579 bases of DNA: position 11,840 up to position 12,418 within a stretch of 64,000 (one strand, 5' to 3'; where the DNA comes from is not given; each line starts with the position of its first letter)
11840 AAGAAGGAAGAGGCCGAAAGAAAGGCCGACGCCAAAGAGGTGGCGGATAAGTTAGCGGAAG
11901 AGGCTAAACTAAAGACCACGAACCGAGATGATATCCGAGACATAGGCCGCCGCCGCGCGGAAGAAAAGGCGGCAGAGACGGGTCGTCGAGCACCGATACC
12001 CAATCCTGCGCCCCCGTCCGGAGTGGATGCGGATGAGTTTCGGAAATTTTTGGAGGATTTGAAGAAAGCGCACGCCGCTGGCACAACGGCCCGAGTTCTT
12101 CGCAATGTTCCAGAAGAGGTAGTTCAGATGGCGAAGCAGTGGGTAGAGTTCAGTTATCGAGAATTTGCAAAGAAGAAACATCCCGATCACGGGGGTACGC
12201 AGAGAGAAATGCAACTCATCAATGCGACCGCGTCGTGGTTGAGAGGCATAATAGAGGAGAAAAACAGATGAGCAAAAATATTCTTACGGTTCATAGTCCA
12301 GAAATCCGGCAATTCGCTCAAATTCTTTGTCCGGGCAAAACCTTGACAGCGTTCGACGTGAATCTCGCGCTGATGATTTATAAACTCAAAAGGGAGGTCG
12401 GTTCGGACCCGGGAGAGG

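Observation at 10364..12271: ParB-like domain, ~300-residue charged single-helix spacer and J-domain in one protein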

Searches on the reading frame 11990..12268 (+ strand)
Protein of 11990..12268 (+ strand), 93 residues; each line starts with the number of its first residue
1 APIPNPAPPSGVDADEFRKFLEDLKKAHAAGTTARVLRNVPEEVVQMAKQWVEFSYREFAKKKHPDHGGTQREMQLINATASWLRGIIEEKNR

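Call 22: search_solved_structures(query=window:12026-12268:+, max_evalue=10, show_alignments=5)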
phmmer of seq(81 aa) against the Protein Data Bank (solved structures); distinct sequences matched with E-value up to 10: 4.
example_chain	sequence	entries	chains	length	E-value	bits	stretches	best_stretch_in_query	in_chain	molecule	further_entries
8oyy_A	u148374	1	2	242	0.36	14.8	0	3-46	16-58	De novo designed soluble GPCR-like protein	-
4zk0_A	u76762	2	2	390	1.1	13.2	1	6-75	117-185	Serpin B4 | Serpin B3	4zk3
2zv6_A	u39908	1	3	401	1.1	13.2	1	6-75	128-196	Serpin B3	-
8gjg_A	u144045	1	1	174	1.1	13.2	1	2-43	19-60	gluc_A04_0005 Binder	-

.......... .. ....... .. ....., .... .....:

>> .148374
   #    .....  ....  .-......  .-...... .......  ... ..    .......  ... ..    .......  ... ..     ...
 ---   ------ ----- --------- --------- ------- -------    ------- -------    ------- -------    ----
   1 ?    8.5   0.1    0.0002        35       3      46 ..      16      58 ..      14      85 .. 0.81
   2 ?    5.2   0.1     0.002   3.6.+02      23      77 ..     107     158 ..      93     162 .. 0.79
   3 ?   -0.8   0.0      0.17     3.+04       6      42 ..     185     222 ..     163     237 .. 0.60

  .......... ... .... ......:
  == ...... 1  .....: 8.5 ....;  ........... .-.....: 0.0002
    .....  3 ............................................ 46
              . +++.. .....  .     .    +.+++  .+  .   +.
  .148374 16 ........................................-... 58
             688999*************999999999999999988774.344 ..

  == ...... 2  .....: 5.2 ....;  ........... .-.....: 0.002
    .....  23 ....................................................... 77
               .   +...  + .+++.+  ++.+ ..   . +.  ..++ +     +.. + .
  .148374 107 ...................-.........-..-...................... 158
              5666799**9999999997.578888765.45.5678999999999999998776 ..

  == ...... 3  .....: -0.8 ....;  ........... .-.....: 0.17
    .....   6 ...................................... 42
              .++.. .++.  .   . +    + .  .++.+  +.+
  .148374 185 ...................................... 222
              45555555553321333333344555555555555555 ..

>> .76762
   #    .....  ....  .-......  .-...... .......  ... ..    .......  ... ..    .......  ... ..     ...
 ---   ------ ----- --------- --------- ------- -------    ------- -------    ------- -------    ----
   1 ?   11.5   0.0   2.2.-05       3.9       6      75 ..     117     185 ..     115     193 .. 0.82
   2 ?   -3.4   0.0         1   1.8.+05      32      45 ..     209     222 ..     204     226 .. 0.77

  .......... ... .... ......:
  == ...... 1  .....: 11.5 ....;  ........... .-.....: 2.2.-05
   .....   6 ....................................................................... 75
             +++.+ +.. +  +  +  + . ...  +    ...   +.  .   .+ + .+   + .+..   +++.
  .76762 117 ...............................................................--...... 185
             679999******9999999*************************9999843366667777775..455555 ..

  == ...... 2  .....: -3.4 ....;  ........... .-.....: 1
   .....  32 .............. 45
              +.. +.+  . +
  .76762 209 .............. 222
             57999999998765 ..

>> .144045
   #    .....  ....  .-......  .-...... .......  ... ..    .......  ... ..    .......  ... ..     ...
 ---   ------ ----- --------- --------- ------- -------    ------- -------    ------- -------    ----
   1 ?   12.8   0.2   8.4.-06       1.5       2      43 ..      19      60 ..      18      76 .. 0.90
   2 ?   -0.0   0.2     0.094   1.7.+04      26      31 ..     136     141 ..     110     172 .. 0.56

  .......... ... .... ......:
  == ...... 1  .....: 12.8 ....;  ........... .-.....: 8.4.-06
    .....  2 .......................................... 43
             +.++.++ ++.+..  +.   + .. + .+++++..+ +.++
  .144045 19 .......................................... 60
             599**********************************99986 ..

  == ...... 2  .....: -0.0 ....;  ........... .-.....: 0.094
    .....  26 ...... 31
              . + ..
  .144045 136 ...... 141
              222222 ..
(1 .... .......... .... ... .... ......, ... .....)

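Call 39: predict_structure(protein=window:11990-12268:+)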
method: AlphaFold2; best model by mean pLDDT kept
length: 93 residues; sequences in the alignment: 1
mean_pLDDT: 69.0   pTM: 0.44
mean pLDDT of the five models: 69.0, 68.8, 61.9, 60.3, 57.7
residues with pLDDT >= 90: 0; 70-90: 57; 50-70: 30; < 50: 6
segments of 3 or more residues with pLDDT < 50: 1-6
pLDDT, mean of each block of 10 residues (from residue 1): 47 72 80 76 73 68 65 68 73 63
secondary structure, 60 per line:
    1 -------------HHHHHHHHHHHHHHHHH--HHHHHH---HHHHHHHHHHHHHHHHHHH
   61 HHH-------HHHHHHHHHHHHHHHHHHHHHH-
elements in order: H14-30 H33-38 H42-63 H71-92

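Call 40: search_protein_representatives(protein=window:11990-12268:+)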
Query: 93 residues. Proteins with E-value up to 0.001 (for the whole library): 42; up to 1e-10: 4; up to 1e-30: 1. The best 42 are listed.
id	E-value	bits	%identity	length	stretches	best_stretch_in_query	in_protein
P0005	2.1e-54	197.9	100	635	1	1-93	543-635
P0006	6.4e-20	87.6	65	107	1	19-92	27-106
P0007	2.0e-16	76.4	48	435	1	9-89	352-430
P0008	7.9e-13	64.9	42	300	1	11-91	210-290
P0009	3.5e-10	56.5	55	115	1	38-92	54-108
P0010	5.7e-10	55.8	40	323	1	13-90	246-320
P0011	3.2e-09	53.4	39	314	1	12-91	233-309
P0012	5.6e-09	52.6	40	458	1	5-91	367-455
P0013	1.7e-08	51.1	44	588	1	10-90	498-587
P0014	1.3e-07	48.3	38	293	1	11-92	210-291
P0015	1.3e-07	48.3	36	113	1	12-89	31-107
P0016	1.6e-07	48.0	35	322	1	13-89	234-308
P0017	6.5e-07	46.0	51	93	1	45-89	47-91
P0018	7.9e-07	45.8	45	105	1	24-92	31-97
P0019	1.4e-06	45.0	41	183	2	32-85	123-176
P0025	2.5e-05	40.9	41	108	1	35-90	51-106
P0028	9.6e-05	39.1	33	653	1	6-90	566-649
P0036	2.5e-04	37.8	38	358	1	16-90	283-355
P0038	3.5e-04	37.3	45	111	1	37-85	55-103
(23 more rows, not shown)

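Call 51: find_encoding_contigs(protein=P0028, flank=8000, max_places=3)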
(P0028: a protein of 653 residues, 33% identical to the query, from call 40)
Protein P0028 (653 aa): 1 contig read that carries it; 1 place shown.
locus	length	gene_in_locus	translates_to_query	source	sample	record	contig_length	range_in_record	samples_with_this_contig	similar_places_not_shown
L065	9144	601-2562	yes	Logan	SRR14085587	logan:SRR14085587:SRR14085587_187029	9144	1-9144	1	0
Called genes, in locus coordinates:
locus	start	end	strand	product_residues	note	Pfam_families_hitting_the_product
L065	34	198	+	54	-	-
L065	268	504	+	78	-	-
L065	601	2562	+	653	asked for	-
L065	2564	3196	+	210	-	-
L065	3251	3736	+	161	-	PF02945:Endonuclease_7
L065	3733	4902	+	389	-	PF12705:PDDEXK_1 (weak)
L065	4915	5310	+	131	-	PF01844:HNH, PF14279:HNH_5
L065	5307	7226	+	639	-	PF22763:NrS1-1_pol-like_HBD (weak), PF13481:AAA_25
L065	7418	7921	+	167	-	-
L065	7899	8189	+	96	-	-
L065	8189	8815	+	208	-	-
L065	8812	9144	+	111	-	?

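Call 54: find_encoding_contigs(protein=P0007, flank=8000, max_places=3)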
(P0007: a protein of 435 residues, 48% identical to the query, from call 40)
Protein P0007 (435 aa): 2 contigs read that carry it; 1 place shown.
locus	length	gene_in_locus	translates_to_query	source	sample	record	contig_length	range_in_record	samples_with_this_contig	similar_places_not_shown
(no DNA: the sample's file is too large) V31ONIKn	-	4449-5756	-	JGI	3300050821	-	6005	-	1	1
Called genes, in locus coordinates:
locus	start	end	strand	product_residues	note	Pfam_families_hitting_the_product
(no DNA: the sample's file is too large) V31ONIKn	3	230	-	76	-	?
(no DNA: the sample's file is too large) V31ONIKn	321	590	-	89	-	-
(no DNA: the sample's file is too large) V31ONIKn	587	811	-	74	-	-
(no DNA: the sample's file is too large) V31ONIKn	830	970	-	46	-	-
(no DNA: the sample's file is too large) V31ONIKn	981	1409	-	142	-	PF14464:Prok-JAB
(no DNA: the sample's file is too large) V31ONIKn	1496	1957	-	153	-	-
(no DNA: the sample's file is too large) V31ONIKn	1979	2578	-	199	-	-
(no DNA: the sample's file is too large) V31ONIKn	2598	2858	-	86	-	-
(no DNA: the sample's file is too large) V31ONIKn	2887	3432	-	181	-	-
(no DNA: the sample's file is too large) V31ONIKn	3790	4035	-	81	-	-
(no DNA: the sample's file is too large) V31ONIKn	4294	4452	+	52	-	-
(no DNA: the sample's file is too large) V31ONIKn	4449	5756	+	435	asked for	PF02195:ParB_N (weak)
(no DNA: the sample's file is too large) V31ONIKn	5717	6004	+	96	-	?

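Call 55: find_encoding_contigs(protein=P0012, flank=8000, max_places=3)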
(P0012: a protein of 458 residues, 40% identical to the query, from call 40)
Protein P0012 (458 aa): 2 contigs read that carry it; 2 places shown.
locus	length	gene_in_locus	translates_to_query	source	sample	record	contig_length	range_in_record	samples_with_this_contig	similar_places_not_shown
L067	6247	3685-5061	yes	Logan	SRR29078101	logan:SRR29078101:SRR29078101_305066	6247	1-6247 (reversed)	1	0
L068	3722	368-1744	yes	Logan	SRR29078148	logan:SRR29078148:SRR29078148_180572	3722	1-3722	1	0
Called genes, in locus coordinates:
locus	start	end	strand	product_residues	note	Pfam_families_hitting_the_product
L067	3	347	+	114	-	?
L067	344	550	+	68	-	-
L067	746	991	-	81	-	-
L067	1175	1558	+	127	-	-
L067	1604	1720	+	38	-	-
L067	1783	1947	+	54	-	-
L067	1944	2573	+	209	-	PF10263:SprT-like (weak)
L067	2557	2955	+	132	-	-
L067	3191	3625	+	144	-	-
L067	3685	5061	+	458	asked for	PF02195:ParB_N, PF05262:Borrelia_P83 (weak)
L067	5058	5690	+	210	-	-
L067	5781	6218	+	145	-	PF13328:HD_4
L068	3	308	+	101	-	?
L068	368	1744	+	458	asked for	PF02195:ParB_N, PF05262:Borrelia_P83 (weak)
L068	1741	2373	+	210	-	-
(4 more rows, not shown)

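Call 56: fold_search(model_id=the predicted structure, library=pdb)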
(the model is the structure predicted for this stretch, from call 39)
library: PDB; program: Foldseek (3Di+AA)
matches with E <= 10: 71; with E <= 0.001: 0
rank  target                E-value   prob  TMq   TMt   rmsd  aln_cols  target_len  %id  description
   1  9k7x_F                2.0e+00  0.21  0.35  0.36   8.5        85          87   15  Crystal structure of designed calcium-induced homotrimer C3-Ca1-DN*3-20 (released 2025-10-29)
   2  5wfu_A                2.3e+00  0.10  0.26  0.13  11.0        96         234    9  Structural basis for the interaction of 14-3-3beta with Tricarboxylic Acid Cycle intermediate Malate (released 2018-07-18)
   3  6f08_J                2.7e+00  0.08  0.25  0.13  10.6        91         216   14  14-3-3 zeta in complex with the human Son of sevenless homolog 1 (SOS1) (released 2018-02-14)
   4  9k7x_B                3.2e+00  0.18  0.38  0.39   7.8        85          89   16  Crystal structure of designed calcium-induced homotrimer C3-Ca1-DN*3-20 (released 2025-10-29)
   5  2awc                  3.2e+00  0.14  0.34  0.28   5.7        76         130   16  deoxy-DcrH-Hr (released 2006-08-15)
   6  8ubb_D                3.8e+00  0.13  0.34  0.31   6.8        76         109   12  Diversity-generating retroelement (DGR) ribonucleoprotein reverse transcriptase - Active State (N-empty) 1b (released 2024-10-23)
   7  8xyv_B                4.0e+00  0.14  0.37  0.36   6.4        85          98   16  De novo designed protein 0705-5 (released 2024-10-02)
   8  5ewz_B                4.2e+00  0.06  0.25  0.12  10.2        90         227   12  Small-molecule stabilization of the 14-3-3/Gab2 PPI interface (released 2016-05-04)
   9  6fn9_B                4.2e+00  0.05  0.23  0.12  11.1        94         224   10  Mono- and bivalent 14-3-3 inhibitors for characterizing supramolecular lysine-PEG interactions in proteins (released 2018-07-04)
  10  4fj3_A                4.2e+00  0.04  0.21  0.12  10.9        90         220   12  14-3-3 isoform zeta in complex with a diphoyphorylated C-RAF peptide (released 2012-09-05)
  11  9k7x_A                4.7e+00  0.12  0.34  0.36   8.4        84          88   15  Crystal structure of designed calcium-induced homotrimer C3-Ca1-DN*3-20 (released 2025-10-29)
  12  6gn0_D                4.7e+00  0.05  0.23  0.11  10.6        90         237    9  Exoenzyme S from Pseudomonas aeruginosa in complex with human 14-3-3 protein beta, tetrameric crystal form (released 2018-09-26)
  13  4hwh_C                5.0e+00  0.09  0.28  0.30   6.7        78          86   14  Crystal structure of ATBAG4 (released 2013-05-29)
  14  6w17_G                5.0e+00  0.05  0.29  0.19  14.4       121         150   15  Structure of Dip1-activated Arp2/3 complex with nucleated actin filament (released 2020-08-12)
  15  1dgh_B                5.0e+00  0.05  0.21  0.05   9.3        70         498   13  HUMAN ERYTHROCYTE CATALASE 3-AMINO-1,2,4-TRIAZOLE COMPLEX (released 2000-02-17)
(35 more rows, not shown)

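Call 57: list_cluster_members(proteins=[P0005, P0007, P0008, P0010, P0012, P0013, P0028, P0036, P0011, P0025])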
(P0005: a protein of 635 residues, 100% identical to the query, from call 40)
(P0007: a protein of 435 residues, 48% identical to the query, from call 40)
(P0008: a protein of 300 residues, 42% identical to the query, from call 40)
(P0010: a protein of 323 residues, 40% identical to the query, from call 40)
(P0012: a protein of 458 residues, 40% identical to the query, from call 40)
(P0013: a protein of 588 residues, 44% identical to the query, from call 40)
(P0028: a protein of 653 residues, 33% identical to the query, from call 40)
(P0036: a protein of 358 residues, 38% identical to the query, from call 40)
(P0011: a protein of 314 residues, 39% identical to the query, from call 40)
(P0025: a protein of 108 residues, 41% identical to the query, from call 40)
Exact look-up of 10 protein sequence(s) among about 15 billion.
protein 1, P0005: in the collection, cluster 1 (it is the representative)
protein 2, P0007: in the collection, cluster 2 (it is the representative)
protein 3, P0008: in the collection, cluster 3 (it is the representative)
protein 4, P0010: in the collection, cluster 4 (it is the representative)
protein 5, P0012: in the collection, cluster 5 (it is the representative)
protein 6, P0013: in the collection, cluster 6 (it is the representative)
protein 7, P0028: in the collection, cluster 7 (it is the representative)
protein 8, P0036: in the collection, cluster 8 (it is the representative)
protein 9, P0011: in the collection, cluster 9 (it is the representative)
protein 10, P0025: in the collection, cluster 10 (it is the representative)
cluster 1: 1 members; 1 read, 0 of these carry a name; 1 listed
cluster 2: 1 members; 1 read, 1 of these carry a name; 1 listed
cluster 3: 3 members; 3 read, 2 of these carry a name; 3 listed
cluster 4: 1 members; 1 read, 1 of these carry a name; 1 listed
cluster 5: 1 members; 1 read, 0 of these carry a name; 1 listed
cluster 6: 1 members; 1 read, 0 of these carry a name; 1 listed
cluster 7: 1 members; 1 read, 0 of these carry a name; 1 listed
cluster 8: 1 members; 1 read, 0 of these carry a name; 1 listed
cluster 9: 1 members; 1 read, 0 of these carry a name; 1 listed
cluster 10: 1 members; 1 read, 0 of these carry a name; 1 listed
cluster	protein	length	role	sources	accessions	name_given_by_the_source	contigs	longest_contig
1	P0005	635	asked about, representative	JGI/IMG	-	-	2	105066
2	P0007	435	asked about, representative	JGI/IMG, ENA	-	hypothetical protein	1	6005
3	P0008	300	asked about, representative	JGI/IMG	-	hypothetical protein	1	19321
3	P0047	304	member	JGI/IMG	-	hypothetical protein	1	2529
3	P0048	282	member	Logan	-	-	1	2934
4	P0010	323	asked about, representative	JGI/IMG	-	ParB-like nuclease domain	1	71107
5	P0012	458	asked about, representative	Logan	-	-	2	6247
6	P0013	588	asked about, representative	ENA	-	-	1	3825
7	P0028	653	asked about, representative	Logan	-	-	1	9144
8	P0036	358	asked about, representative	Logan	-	-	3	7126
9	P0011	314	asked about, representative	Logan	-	-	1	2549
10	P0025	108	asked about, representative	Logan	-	-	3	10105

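Call 77: find_encoding_contigs(protein=P0010, flank=6000, max_places=2)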
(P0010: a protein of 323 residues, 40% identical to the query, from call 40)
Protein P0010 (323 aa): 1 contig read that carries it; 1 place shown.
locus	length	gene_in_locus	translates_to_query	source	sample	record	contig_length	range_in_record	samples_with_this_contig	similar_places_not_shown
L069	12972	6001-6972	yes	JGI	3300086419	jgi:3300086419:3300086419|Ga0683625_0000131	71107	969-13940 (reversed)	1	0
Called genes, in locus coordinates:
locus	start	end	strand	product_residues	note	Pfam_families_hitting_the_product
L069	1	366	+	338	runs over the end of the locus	-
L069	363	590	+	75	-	-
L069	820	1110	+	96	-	-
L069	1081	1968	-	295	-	-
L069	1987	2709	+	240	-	-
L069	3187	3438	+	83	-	-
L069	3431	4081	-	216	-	-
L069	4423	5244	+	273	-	-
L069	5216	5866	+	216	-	-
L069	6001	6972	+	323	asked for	PF02195:ParB_N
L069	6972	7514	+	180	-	-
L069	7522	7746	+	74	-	-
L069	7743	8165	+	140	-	-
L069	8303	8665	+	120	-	-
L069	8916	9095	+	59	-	-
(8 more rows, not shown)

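Call 78: find_encoding_contigs(protein=P0008, flank=6000, max_places=2)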
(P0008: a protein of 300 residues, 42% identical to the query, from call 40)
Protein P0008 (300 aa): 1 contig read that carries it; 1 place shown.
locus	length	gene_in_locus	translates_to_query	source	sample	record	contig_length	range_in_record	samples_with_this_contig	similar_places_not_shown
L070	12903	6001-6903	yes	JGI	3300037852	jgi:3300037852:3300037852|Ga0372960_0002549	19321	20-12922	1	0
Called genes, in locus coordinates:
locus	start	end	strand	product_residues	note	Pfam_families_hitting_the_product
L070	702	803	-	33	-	-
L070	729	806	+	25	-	-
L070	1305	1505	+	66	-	-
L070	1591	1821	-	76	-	-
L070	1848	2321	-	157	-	-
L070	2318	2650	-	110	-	-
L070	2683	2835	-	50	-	-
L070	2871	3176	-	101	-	-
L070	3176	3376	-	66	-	-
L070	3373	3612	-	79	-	-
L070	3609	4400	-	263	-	-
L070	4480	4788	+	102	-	-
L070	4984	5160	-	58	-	-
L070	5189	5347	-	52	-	PF01402:RHH_1 (weak)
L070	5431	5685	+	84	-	-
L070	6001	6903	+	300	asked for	-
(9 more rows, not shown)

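Call 79: find_encoding_contigs(protein=P0036, flank=6000, max_places=2)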
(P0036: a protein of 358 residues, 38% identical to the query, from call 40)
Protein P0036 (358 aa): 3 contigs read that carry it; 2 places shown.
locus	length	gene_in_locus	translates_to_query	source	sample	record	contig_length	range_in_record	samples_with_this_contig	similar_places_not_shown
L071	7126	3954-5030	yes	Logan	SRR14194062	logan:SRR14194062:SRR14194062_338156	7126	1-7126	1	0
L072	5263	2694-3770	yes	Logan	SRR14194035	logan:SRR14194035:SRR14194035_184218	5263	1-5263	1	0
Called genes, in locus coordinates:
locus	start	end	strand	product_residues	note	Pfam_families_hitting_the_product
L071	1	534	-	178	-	?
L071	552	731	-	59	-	-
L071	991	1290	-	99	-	-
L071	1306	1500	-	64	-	-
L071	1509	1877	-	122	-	-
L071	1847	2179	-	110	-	-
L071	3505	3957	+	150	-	-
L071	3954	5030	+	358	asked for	-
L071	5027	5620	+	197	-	-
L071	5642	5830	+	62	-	-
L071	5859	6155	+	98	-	-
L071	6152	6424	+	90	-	-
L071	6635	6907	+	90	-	-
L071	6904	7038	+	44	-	-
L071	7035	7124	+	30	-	?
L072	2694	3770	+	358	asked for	-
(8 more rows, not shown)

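Call 83: search_protein_families(library=ncbifam, proteins=[window:11990-12268:+], max_evalue=1)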
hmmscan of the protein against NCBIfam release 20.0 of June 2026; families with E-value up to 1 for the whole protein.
window:11990-12268:+ (93 aa): 1 family
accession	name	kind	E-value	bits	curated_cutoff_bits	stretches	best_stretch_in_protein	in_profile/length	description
NF033431.1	cinnamycin_RiPP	subfamily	0.12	13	35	1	12-60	10-55/81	cinnamycin family lantibiotic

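Call 84: search_protein_families(library=padloc, proteins=[window:11990-12268:+], max_evalue=1)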
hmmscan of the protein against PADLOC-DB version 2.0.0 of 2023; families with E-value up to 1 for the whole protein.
window:11990-12268:+ (93 aa): 0 families

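Call 97: search_protein_families(library=pfam, proteins=[P0010, P0036, P0008, P0011, P0014, P0007, P0012, P0013, P0028, P0038], max_evalue=0.5)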
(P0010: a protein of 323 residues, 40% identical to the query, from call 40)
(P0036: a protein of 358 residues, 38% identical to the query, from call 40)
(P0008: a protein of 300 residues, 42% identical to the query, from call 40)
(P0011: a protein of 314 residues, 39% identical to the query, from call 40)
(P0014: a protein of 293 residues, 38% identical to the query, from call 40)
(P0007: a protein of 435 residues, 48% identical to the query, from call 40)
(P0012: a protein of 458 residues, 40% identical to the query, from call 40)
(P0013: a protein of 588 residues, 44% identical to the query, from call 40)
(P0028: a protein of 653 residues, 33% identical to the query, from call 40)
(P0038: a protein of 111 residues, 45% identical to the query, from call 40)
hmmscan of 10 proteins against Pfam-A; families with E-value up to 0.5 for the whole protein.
P0010 (323 aa): 2 families
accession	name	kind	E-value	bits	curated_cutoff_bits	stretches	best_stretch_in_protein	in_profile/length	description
PF02195.25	ParB_N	-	8.6e-05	22.9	26.3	1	2-99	5-93/95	ParB N-terminal domain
PF00226.36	DnaJ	-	0.13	12.8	27.8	0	279-310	14-49/63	DnaJ domain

P0036 (358 aa): 2 families
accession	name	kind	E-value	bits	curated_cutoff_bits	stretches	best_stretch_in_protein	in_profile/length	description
PF00226.36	DnaJ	-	0.0013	19.2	27.8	1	316-351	16-55/63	DnaJ domain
PF05470.18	eIF-3c_N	-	0.039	12.7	24.2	1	238-301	11-78/593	Eukaryotic translation initiation factor 3 subunit 8 N-terminus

P0008 (300 aa): 0 families

P0011 (314 aa): 2 families
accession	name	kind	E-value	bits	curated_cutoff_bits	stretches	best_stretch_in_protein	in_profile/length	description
PF02894.22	GFO_IDH_MocA_C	-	0.043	14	22.9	1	12-55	35-71/218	Oxidoreductase family, C-terminal alpha/beta domain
PF03477.21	ATP-cone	-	0.38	11.8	25.8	0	208-266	4-62/88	ATP cone domain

P0014 (293 aa): 2 families
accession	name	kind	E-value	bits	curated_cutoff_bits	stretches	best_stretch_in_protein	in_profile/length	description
PF00226.36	DnaJ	-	0.094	13.3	27.8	1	248-283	15-53/63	DnaJ domain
PF25042.1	DUF7787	-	0.25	11.8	25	0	67-112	9-56/58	Domain of unknown function (DUF7787)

P0007 (435 aa): 1 family
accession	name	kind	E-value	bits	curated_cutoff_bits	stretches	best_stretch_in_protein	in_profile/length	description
PF03315.21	SDH_beta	-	0.019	15.8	26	1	165-253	26-115/155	Serine dehydratase beta chain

P0012 (458 aa): 3 families
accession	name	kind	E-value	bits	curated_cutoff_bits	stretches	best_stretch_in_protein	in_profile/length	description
PF05262.16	Borrelia_P83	-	5.6e-07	28.8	33.6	1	217-378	208-336/489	Borrelia P83/100 protein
PF02195.25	ParB_N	-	0.00024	21.5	26.3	1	4-93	7-92/95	ParB N-terminal domain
PF17828.6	FAS_N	-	0.032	14.8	23.1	0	273-354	25-106/125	N-terminal domain in fatty acid synthase subunit beta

P0013 (588 aa): 0 families

P0028 (653 aa): 0 families

P0038 (111 aa): 1 family
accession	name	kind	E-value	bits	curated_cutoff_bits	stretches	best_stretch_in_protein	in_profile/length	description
PF00226.36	DnaJ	-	0.00013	22.4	27.8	1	66-104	13-55/63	DnaJ domain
